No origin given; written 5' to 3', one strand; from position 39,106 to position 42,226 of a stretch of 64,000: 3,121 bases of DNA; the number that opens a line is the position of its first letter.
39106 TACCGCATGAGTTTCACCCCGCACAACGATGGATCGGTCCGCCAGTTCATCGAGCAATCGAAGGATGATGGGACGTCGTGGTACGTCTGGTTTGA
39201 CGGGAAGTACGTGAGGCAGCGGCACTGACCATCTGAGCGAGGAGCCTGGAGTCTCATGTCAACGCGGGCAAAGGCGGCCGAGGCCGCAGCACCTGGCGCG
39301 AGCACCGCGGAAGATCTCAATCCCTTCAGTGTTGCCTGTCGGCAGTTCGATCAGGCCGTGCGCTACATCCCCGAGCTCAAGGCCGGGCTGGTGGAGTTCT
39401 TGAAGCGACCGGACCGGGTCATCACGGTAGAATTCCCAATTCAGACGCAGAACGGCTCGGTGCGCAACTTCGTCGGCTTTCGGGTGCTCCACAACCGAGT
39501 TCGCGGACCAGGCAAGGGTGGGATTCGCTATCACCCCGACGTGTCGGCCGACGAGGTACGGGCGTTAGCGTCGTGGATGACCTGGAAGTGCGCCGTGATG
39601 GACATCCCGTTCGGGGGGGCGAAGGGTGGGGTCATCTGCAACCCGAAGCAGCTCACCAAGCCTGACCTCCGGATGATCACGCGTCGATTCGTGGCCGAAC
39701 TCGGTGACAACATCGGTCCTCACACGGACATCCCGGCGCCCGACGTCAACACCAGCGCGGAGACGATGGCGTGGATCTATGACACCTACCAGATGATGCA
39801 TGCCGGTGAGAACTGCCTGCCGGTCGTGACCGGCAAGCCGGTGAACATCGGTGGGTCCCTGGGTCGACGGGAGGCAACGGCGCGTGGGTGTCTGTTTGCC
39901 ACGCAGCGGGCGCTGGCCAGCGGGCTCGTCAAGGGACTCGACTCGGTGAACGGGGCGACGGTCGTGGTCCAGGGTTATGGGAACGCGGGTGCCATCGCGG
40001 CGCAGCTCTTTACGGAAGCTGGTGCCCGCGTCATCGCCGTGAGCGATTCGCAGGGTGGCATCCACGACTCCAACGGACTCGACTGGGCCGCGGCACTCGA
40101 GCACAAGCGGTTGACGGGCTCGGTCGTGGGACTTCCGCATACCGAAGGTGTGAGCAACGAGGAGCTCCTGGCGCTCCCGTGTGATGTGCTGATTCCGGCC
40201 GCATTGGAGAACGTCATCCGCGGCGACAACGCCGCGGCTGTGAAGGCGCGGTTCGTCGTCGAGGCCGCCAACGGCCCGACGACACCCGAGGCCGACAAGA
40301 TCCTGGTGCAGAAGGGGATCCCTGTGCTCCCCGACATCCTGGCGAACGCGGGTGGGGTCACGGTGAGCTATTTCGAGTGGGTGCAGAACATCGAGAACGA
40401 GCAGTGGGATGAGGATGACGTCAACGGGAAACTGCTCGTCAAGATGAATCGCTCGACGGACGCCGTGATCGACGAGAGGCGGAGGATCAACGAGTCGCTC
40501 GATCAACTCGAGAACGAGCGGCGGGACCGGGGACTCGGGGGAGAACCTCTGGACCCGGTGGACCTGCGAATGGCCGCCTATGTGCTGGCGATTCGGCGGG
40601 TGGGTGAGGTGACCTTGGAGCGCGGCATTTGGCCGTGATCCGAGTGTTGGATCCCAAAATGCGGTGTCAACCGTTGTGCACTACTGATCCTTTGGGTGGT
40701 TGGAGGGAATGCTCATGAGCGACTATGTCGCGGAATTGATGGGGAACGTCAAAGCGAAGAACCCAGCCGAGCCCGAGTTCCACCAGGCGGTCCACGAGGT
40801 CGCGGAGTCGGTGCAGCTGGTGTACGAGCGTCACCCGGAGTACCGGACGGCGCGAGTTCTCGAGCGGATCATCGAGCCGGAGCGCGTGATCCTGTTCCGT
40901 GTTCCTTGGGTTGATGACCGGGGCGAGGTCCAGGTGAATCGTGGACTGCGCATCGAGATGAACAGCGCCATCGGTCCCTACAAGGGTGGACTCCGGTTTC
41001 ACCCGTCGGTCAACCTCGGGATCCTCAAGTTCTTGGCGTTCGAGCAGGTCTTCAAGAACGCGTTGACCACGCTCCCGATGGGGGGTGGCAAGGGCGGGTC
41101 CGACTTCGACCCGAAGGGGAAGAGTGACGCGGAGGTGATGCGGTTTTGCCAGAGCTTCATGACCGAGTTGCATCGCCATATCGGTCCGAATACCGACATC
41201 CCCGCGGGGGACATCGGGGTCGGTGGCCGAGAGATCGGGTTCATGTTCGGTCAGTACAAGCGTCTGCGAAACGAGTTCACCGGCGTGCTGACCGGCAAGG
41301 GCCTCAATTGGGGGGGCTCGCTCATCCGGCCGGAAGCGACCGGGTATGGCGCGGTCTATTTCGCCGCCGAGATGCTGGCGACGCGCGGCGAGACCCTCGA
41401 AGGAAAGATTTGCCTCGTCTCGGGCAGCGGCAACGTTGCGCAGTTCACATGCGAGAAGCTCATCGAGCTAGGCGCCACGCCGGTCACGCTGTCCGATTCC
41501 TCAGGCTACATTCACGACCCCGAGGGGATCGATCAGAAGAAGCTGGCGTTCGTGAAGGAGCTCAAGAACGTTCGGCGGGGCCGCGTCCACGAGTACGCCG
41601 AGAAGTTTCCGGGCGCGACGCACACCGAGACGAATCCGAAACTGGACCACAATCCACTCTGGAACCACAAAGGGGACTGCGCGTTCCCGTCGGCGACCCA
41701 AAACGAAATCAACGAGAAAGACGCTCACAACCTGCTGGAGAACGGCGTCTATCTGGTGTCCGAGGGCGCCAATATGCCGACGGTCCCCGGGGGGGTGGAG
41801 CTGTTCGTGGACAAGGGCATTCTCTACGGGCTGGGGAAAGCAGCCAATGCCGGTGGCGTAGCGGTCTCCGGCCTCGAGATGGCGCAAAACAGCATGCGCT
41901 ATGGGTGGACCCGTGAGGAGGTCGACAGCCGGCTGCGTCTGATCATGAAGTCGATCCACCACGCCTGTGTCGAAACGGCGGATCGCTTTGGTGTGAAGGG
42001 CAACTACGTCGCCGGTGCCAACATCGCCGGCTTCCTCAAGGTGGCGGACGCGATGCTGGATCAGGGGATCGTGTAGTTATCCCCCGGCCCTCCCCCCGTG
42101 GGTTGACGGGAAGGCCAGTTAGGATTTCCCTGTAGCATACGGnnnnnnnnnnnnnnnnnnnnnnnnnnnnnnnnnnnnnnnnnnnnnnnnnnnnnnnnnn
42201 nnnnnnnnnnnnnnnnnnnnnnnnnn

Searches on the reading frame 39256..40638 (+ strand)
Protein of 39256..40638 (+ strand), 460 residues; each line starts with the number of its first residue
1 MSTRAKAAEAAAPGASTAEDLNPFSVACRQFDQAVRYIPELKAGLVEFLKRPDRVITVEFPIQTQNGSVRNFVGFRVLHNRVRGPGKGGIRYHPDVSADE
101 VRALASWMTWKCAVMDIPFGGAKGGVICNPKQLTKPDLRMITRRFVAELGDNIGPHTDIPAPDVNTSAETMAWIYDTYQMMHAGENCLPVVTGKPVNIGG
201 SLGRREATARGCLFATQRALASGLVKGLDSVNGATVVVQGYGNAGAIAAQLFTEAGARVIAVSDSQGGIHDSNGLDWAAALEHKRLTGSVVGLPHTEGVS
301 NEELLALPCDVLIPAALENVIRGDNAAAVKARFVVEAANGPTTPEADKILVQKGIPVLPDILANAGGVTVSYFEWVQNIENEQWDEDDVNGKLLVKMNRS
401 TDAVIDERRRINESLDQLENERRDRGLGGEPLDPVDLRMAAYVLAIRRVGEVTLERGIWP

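Call 60: search_protein_families(library=pfam, proteins=[window:39256-40638:+], max_evalue=0.00001)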
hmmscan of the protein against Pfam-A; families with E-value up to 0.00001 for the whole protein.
window:39256-40638:+ (460 aa): 2 families
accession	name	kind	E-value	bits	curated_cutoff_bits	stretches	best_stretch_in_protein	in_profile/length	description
PF00208.27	ELFV_dehydrog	-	4.3e-71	239.9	23.4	1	199-457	1-241/241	Glutamate/Leucine/Phenylalanine/Valine dehydrogenase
PF02812.23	ELFV_dehydrog_N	-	2.3e-54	183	25.3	1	52-179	1-128/129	Glu/Leu/Phe/Val dehydrogenase, dimerisation domain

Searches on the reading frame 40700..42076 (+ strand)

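Call 60: search_protein_families(library=pfam, proteins=[window:40700-42076:+], max_evalue=0.00001)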
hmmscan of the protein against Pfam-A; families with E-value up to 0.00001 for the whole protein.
window:40700-42076:+ (458 aa): 2 families
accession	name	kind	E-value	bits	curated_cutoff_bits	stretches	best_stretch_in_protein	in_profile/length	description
PF00208.27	ELFV_dehydrog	-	2.9e-83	279.7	23.4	1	205-456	1-241/241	Glutamate/Leucine/Phenylalanine/Valine dehydrogenase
PF02812.23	ELFV_dehydrog_N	-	1.5e-51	174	25.3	1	60-187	1-128/129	Glu/Leu/Phe/Val dehydrogenase, dimerisation domain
